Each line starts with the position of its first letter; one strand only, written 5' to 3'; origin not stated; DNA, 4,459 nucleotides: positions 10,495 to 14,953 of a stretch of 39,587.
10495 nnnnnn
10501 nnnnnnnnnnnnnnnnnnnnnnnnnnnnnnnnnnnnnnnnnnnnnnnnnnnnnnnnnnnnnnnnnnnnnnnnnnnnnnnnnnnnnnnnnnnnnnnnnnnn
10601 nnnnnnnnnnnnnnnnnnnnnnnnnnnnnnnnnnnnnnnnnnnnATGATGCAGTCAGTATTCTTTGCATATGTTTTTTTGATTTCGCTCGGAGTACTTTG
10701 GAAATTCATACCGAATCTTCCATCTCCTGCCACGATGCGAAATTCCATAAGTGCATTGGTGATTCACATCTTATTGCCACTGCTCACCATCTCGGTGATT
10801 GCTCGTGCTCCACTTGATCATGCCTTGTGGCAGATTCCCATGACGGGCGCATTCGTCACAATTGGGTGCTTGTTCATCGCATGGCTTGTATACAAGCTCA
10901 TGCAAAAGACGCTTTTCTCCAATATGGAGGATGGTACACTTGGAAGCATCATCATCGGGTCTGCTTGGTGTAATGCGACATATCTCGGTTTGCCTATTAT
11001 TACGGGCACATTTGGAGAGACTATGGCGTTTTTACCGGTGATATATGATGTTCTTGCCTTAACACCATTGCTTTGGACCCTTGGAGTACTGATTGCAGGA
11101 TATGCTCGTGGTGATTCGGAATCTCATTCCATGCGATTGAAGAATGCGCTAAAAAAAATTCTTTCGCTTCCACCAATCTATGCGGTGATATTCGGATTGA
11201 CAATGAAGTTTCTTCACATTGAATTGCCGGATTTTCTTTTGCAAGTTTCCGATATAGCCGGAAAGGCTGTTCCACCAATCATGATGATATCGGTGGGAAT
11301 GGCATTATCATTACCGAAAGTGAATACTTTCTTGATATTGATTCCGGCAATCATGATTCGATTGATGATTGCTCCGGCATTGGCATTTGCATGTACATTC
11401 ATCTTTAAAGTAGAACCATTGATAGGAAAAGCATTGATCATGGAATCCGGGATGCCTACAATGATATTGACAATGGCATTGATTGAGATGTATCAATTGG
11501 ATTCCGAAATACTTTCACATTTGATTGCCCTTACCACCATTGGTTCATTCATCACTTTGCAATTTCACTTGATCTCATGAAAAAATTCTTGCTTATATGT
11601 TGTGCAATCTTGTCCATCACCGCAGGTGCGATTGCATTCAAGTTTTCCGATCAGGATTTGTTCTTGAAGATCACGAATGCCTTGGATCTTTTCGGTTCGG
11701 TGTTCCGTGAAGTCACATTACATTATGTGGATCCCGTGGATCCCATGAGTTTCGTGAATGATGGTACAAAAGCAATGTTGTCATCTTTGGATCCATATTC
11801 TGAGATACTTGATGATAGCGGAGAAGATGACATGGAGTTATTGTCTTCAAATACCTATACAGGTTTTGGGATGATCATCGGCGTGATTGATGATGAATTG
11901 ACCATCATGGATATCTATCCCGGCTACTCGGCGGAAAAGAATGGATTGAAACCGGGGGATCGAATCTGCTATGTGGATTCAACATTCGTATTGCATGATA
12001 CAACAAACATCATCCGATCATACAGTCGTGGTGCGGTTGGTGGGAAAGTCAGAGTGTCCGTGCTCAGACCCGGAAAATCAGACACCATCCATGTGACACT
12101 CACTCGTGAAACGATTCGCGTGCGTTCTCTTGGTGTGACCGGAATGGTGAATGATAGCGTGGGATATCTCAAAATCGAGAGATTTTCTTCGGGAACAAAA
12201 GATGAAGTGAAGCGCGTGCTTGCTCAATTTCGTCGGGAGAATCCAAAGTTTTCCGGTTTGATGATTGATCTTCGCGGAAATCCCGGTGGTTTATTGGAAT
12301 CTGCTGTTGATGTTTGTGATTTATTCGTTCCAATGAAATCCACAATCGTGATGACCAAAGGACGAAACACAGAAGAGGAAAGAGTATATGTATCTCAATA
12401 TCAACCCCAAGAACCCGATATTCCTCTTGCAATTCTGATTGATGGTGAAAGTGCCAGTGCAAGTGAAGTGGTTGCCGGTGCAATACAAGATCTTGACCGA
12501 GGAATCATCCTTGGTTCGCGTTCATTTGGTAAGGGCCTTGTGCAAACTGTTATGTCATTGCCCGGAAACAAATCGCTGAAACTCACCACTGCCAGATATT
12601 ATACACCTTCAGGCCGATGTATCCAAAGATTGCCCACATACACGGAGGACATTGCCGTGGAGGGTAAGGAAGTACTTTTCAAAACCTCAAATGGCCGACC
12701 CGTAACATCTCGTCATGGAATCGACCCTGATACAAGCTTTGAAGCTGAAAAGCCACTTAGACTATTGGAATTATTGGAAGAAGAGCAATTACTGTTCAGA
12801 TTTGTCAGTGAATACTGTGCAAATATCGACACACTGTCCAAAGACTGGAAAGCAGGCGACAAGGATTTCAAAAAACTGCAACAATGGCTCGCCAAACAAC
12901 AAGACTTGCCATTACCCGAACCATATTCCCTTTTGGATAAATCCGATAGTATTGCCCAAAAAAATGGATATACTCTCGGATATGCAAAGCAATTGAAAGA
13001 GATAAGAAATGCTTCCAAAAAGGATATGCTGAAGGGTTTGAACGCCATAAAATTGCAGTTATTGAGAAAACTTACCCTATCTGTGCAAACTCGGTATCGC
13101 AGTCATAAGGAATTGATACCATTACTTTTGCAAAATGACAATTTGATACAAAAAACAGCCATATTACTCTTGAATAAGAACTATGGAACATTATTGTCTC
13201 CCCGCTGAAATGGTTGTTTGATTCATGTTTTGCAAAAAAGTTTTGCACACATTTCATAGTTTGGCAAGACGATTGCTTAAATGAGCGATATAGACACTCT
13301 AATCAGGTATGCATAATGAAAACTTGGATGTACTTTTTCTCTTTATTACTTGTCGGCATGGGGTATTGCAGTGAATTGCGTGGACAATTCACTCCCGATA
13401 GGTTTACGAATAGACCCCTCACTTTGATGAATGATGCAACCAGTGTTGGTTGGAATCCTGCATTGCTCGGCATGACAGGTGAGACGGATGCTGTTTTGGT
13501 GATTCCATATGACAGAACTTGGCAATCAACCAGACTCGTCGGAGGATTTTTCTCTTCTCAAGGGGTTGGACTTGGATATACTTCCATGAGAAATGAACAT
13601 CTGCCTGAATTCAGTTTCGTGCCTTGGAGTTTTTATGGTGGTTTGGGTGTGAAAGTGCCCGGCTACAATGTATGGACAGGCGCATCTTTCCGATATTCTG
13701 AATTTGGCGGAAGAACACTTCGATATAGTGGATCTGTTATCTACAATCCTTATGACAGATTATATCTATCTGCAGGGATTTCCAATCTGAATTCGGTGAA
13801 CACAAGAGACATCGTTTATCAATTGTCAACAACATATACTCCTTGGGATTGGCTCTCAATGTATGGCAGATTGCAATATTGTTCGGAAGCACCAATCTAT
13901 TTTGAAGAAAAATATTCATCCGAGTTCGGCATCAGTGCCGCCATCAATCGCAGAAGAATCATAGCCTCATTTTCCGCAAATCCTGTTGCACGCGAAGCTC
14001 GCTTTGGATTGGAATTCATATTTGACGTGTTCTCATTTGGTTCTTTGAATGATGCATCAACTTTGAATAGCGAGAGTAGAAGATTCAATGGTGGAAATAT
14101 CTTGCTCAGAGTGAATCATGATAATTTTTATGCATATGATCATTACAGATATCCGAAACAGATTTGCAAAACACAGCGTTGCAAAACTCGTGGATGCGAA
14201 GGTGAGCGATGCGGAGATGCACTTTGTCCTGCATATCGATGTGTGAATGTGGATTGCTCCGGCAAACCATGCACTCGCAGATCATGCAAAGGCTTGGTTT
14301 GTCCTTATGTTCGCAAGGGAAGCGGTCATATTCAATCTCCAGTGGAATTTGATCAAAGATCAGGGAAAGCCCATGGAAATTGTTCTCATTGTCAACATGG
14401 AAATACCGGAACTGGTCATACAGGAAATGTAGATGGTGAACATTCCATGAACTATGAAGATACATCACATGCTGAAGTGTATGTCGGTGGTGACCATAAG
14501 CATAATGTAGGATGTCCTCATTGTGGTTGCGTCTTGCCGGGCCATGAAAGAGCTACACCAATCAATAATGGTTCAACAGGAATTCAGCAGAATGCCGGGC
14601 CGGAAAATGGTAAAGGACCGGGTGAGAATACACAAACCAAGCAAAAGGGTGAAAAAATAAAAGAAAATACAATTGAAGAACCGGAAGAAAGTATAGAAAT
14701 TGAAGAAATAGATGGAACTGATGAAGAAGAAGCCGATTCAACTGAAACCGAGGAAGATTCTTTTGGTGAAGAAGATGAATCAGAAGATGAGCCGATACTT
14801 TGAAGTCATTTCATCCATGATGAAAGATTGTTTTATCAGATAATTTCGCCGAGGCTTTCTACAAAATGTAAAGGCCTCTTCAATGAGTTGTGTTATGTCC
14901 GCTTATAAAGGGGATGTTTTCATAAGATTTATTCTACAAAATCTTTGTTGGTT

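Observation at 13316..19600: Tandem trio of paralogous envelope proteins with one shared ~250-aa barrel-like N-module and three unrelated C-terminal parts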

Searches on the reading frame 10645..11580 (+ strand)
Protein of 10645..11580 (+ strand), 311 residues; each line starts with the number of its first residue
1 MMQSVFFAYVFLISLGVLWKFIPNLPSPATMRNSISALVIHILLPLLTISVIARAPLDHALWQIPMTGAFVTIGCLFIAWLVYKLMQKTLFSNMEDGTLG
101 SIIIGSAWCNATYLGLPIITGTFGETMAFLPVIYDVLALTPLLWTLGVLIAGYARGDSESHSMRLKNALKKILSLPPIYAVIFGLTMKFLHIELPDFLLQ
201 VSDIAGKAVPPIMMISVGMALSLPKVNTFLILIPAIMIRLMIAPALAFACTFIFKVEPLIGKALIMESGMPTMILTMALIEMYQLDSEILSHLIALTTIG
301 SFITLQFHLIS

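Call 41: search_protein_families(library=pfam, proteins=[window:10645-11580:+], max_evalue=0.00001)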
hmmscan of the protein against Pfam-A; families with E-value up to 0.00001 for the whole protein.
window:10645-11580:+ (311 aa): 1 family
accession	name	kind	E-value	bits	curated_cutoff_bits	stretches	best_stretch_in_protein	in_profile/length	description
PF03547.23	Mem_trans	-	5.7e-17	61.8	25.7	1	31-307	29-341/343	Membrane transport protein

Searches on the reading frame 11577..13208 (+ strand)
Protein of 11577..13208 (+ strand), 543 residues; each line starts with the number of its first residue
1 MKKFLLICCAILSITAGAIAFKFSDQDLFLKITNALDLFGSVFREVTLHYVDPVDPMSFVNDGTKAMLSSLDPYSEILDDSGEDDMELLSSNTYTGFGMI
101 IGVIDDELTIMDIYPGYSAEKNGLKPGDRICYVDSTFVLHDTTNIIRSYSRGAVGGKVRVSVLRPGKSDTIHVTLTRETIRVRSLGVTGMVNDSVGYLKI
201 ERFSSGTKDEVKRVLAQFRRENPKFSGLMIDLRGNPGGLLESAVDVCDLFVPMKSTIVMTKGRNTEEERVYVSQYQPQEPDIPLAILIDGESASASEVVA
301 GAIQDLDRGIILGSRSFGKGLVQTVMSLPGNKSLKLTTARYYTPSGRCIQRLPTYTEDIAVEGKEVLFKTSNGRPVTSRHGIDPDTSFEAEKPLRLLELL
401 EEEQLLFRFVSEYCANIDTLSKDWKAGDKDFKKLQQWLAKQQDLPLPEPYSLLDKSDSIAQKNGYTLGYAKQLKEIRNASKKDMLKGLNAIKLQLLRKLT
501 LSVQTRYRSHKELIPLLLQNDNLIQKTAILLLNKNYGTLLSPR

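Call 41: search_protein_families(library=pfam, proteins=[window:11577-13208:+], max_evalue=0.00001)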
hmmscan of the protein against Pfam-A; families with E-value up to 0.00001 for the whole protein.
window:11577-13208:+ (543 aa): 2 families
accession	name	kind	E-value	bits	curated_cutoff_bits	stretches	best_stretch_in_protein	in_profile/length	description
PF03572.23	Peptidase_S41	-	3.4e-48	163.8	24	1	195-352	2-157/165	Peptidase family S41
PF13180.12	PDZ_2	-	2.4e-09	37.8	27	1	104-175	10-80/80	PDZ domain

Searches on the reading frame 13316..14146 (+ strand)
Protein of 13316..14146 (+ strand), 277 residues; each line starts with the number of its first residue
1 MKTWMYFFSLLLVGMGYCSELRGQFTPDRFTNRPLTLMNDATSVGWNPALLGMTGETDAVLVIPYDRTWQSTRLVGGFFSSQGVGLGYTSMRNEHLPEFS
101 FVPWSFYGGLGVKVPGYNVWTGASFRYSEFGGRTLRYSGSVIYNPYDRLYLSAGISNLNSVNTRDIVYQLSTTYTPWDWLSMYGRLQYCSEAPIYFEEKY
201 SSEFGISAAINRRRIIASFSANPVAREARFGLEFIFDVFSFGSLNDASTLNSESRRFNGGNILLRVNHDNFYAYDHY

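Call 10: find_homologous_proteins(query=A1, max_evalue=0.001)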
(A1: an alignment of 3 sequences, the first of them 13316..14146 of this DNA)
Query A1 (3 sequences) (277 aa, profile of the alignment): 5 proteins with E <= 0.001 among 5849 candidates.
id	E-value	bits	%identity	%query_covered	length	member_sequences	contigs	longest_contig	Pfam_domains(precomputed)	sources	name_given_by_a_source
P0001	1.5e-146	505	100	100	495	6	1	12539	-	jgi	-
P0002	6.9e-103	362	53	89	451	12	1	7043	-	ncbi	ncbi:MAG: hypothetical protein ACO3EO_02725, partial [Candidatus Kapaibacteriota bacterium]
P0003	2.1e-70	255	73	63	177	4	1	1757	-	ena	-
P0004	1.3e-62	230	50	56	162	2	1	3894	-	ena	-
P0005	8.0e-30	122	73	35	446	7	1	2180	PF00691.26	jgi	jgi:outer membrane protein OmpA-like peptidoglycan-associated protein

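Call 11: search_solved_structures(query=A1, max_evalue=10)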
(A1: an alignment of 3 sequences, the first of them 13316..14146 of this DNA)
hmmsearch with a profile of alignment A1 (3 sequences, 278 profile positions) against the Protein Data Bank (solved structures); distinct sequences matched with E-value up to 10: 1.
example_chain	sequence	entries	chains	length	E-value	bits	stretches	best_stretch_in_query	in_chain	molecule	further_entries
2g2q_A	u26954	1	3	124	0.87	11.9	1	162-236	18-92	Glutaredoxin-2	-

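Call 16: find_encoding_contigs(protein=P0002, flank=10000)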
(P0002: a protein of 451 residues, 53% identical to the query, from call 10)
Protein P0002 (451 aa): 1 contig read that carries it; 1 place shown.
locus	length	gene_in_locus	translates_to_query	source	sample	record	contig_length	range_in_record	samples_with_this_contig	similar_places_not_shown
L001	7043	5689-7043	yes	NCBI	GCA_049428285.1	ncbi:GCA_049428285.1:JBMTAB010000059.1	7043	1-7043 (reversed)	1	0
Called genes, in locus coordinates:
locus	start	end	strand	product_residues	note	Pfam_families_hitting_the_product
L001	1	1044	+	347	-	PF01266:DAO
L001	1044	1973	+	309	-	PF03547:Mem_trans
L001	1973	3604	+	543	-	PF03572:Peptidase_S41, PF28547:CHD_PDZ-protease (faint)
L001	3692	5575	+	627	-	PF00691:OmpA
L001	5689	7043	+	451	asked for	?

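Call 17: find_encoding_contigs(protein=P0004, flank=10000)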
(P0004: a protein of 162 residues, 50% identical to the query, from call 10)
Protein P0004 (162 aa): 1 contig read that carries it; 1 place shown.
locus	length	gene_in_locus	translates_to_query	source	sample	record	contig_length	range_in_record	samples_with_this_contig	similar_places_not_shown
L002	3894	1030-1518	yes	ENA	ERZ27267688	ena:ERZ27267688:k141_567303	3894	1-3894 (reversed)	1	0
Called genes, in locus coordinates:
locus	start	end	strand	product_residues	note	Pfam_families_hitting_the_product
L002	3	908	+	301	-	?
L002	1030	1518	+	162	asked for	-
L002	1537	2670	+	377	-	PF00691:OmpA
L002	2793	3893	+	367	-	?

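Call 66: find_encoding_contigs(protein=P0001, flank=10000, max_places=3)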
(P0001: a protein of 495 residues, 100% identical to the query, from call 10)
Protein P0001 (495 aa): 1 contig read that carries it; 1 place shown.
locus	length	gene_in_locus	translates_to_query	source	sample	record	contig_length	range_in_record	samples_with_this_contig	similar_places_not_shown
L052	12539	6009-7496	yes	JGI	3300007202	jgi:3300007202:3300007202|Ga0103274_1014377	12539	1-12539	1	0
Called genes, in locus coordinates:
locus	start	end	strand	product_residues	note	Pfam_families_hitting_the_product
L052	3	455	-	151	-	?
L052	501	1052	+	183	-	PF00132:Hexapep (weak), PF25087:GMPPB_C (weak), PF25084:LbH_EIF2B, PF00132:Hexapep (weak), PF14602:Hexapep_2 (weak), PF00132:Hexapep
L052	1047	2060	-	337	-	PF00579:tRNA-synt_1b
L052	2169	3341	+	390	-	PF01266:DAO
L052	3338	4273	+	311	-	PF03547:Mem_trans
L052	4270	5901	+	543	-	PF13180:PDZ_2, PF03572:Peptidase_S41, PF28547:CHD_PDZ-protease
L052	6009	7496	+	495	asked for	-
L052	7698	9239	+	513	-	-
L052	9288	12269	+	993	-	PF00092:VWA, PF00691:OmpA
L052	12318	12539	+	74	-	?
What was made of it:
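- The same trio occurs in a second sample (call 66).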

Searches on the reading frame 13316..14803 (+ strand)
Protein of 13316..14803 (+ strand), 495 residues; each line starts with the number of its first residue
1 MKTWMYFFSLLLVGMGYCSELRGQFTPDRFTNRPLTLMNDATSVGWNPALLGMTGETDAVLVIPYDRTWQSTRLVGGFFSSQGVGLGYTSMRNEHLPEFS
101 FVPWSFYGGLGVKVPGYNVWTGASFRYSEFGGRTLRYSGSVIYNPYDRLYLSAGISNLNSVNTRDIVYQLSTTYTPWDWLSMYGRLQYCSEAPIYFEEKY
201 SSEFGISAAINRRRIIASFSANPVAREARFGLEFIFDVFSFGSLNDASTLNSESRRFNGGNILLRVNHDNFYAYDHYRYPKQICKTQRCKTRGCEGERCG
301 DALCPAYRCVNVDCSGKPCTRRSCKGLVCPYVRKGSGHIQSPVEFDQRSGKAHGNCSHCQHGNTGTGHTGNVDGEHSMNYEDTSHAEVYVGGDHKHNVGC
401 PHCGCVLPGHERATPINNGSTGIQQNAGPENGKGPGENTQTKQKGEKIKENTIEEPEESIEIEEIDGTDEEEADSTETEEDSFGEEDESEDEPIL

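Call 3: search_protein_families(library=pfam, proteins=[window:13316-14803:+], max_evalue=1)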
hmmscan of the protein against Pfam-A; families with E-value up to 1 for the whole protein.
window:13316-14803:+ (495 aa): 0 families
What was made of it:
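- Checked: P1 has no Pfam domain (call 3).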

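Call 4: search_protein_families(library=ncbifam, proteins=[window:13316-14803:+], max_evalue=1)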
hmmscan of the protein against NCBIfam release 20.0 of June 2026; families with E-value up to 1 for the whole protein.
window:13316-14803:+ (495 aa): 1 family
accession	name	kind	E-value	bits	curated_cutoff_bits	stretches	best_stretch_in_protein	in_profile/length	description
TIGR04219.1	OMP_w_GlyGly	subfamily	0.048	12.9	105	1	92-147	136-192/234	TIGR04219 family outer membrane beta-barrel protein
